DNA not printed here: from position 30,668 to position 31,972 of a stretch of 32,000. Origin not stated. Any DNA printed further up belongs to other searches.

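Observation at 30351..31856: Halocin C8-type precursor with divergent pro-region and a separately promoted 4-TM partner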

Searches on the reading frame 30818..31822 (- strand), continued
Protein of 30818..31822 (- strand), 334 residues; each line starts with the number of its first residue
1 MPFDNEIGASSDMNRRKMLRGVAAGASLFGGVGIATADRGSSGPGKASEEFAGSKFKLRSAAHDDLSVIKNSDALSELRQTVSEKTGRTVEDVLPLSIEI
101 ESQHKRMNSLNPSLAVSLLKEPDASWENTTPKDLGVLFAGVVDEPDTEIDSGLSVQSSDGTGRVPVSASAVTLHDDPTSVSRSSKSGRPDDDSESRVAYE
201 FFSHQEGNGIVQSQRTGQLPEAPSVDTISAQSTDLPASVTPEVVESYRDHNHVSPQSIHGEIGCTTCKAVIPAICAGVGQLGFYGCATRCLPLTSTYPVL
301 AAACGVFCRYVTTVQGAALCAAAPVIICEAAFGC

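Call 87: search_protein_families(library=ncbifam, proteins=[P0028, P0029, P0030, P0031, P0032, P0033, P0034, P0035, P0036, P0037], max_evalue=0.5)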
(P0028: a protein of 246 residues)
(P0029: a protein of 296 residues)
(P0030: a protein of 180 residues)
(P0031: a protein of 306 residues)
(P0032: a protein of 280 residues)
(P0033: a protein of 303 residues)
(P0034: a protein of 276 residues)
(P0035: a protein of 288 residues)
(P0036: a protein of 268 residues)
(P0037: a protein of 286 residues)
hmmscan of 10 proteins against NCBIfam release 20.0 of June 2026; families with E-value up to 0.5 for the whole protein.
P0028 (246 aa): 3 families
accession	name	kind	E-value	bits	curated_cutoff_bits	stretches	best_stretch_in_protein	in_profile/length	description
NF047708.1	LIC20153_fam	subfamily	0.0072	16.1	120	1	100-160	47-101/164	LIC20153 family lipoprotein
NF009448.0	PRK12806.1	equivalog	0.068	11.9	531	1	100-243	125-259/475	flagellin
TIGR03393.1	indolpyr_decarb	equivalog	0.069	11.8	946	1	164-203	53-93/539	indolepyruvate decarboxylase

P0029 (296 aa): 4 families
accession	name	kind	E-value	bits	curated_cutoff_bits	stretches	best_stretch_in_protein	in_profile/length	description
TIGR04449.1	halocin_C8_dom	subfamily_domain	1.6e-06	29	24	1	217-285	1-66/69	halocin C8-like domain-containing protein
TIGR02811.1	formate_TAT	hypoth_equivalog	0.1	12.9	48.45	1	5-42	3-37/66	formate dehydrogenase region TAT target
TIGR04450.1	Gpos_C8_like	subfamily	0.2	11.2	27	1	234-269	203-238/240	putative immunity/bacteriocin fusion bifunctional protein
NF040679.1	halocin_of_epi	equivalog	0.24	11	200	1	219-282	187-242/243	halocin C8 precursor-like protein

P0030 (180 aa): 1 family
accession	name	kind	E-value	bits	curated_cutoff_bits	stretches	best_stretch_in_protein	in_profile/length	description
TIGR04450.1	Gpos_C8_like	subfamily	0.24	11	27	1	122-152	201-231/240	putative immunity/bacteriocin fusion bifunctional protein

P0031 (306 aa): 2 families
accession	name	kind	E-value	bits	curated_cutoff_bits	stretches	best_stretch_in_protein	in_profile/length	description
TIGR04449.1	halocin_C8_dom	subfamily_domain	3.4e-06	27.9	24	1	227-295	1-66/69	halocin C8-like domain-containing protein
NF046083.1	exosort_XrtY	exception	0.49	10.3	160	0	241-270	81-109/168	exosortase Y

P0032 (280 aa): 2 families
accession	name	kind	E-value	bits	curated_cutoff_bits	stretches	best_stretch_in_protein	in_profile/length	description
TIGR04449.1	halocin_C8_dom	subfamily_domain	4.9e-06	27.4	24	1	209-280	1-69/69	halocin C8-like domain-containing protein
NF050121.1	bc1_QcrA_actin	exception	0.14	11.7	275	1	2-41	113-152/319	cytochrome bc1 complex Rieske iron-sulfur subunit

P0033 (303 aa): 0 families

P0034 (276 aa): 3 families
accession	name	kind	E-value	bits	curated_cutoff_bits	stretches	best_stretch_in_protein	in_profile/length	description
TIGR04449.1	halocin_C8_dom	subfamily_domain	1.3e-07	32.5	24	1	204-274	1-69/69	halocin C8-like domain-containing protein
TIGR01409.1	TAT_signal_seq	domain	0.11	13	16.7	1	11-35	2-29/29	twin-arginine translocation signal domain-containing protein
TIGR02811.1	formate_TAT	hypoth_equivalog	0.23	11.8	48.45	1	4-36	3-38/66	formate dehydrogenase region TAT target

P0035 (288 aa): 4 families
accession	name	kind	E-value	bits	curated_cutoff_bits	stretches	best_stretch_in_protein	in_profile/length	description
TIGR04449.1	halocin_C8_dom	subfamily_domain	2.5e-06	28.4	24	1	218-288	1-69/69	halocin C8-like domain-containing protein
TIGR01409.1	TAT_signal_seq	domain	0.0016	18.7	16.7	1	24-47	1-24/29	twin-arginine translocation signal domain-containing protein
TIGR02811.1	formate_TAT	hypoth_equivalog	0.033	14.5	48.45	1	20-58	5-42/66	formate dehydrogenase region TAT target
TIGR04115.1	rSAM_Cxxx_rpt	equivalog_domain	0.089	12.2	350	1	130-223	240-327/359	radical SAM peptide maturase, CXXX-repeat target family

P0036 (268 aa): 3 families
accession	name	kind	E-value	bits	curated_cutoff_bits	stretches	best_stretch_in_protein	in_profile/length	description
TIGR04449.1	halocin_C8_dom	subfamily_domain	1e-08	36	24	1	198-268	1-69/69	halocin C8-like domain-containing protein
TIGR01409.1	TAT_signal_seq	domain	0.00018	21.7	16.7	1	16-43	3-29/29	twin-arginine translocation signal domain-containing protein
TIGR02811.1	formate_TAT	hypoth_equivalog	0.047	14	48.45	1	10-46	5-45/66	formate dehydrogenase region TAT target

P0037 (286 aa): 2 families
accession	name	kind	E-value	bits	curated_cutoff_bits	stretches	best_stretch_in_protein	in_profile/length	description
TIGR04449.1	halocin_C8_dom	subfamily_domain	0.011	16.8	24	1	212-282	1-69/69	halocin C8-like domain-containing protein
TIGR02811.1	formate_TAT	hypoth_equivalog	0.4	11.1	48.45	0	1-48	1-45/66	formate dehydrogenase region TAT target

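Call 89: search_dna_similar(query=P0027, collection=plasmids, mode=protein, max_evalue=0.001, max_rows=15)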
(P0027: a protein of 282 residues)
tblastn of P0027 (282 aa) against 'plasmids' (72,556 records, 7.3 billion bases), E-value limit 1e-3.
Records with a match: 3; places in all: 3; records where one place covers at least 80% of the query: 0.
Best place of each record, by identity: <60% 3.
By first word of the organism name: Halorubrum 1; Halobacterium 1; halophilic 1.
By predicted mobility (MOB-suite, as given by PLSDB): non-mobilizable 3.
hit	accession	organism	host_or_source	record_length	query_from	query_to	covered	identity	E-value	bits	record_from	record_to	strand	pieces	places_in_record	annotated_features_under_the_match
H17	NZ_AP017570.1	Halorubrum trapanicum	-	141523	58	269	75%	33.1%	9e-28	119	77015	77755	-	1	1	halocin C8-like domain-containing protein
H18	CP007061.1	Halobacterium sp. DL1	-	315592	58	269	75%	32.3%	5e-27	117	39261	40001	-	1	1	none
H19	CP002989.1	halophilic archaeon DL31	-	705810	58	269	75%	32.3%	5e-27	117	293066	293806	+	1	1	hypothetical protein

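Call 90: get_annotated_region(hit=H17, flank=4000)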
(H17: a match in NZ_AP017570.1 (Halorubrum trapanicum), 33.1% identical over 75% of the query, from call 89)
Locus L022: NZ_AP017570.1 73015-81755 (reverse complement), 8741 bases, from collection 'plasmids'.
description: Halorubrum trapanicum strain CBA1232 plasmid pCBA1232-01, complete sequence
organism: Halorubrum trapanicum (NCBI taxid 29284)
taxonomy: Archaea; Euryarchaeota; Halobacteria; Halobacteriales; Haloferacaceae; Halorubrum; Halorubrum trapanicum
host: -; source: -; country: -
typing (MOB-suite, as given by PLSDB): non-mobilizable; mating-pair formation MPF_T
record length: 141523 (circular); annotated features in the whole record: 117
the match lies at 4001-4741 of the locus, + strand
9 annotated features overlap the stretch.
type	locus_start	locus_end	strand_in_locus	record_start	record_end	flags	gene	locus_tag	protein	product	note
CDS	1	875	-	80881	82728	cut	-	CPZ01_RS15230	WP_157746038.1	hypothetical protein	-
CDS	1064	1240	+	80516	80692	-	-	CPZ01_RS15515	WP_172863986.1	hypothetical protein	-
CDS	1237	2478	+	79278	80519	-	-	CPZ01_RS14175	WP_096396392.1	RNA-guided endonuclease TnpB family protein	-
CDS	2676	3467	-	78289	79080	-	-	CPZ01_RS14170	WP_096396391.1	helix-turn-helix domain-containing protein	-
CDS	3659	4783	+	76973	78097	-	-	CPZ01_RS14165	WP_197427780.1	halocin C8-like domain-containing protein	-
CDS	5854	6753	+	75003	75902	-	-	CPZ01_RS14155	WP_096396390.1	DNA-binding protein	-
CDS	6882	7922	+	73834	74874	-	-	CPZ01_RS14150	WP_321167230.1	C2H2-type zinc finger protein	-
CDS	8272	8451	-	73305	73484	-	-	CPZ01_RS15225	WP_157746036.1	hypothetical protein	-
CDS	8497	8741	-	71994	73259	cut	-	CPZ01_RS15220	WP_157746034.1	HEPN domain-containing protein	-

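Call 91: get_annotated_region(hit=H19, flank=4000)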
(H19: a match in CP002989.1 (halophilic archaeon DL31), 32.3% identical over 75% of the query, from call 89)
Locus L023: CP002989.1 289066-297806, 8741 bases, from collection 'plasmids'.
description: Halophilic archaeon DL31 plasmid phalar01, complete sequence
organism: halophilic archaeon DL31 (NCBI taxid 756883)
taxonomy: Archaea; Euryarchaeota; Halobacteria; Halobacteriales; ; ; halophilic archaeon DL31
host: -; source: -; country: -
typing (MOB-suite, as given by PLSDB): non-mobilizable; replicon rep_cluster_1020; mating-pair formation MPF_T
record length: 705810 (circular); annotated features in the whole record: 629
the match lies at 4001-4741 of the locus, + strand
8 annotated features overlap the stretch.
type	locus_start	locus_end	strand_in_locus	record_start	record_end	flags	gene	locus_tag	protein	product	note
CDS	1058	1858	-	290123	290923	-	-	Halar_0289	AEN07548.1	hypothetical protein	-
CDS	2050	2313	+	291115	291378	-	-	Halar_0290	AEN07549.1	hypothetical protein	-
CDS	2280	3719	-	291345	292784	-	-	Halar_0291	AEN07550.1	transposase IS66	-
CDS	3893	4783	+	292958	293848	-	-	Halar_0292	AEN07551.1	hypothetical protein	-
CDS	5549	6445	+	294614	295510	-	-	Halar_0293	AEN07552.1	nucleic acid binding OB-fold tRNA/helicase-type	-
CDS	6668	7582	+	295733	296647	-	-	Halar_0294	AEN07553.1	Transcription initiation factor IIB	-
CDS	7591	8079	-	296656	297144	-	-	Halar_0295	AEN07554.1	hypothetical protein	-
CDS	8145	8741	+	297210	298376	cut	-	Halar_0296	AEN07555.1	transposase (ISH3)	-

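Call 94: find_related_loci(query=A4, collection=metagenome_contigs, flank=3000)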
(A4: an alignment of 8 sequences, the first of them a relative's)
Query A4 (334 aa) in metagenome_contigs; peptide patterns used: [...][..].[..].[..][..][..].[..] (x = any residue, [..] = any of these).
108 stretches matched a pattern, but none encodes a relative of the query by tblastn (E <= 1e-3).
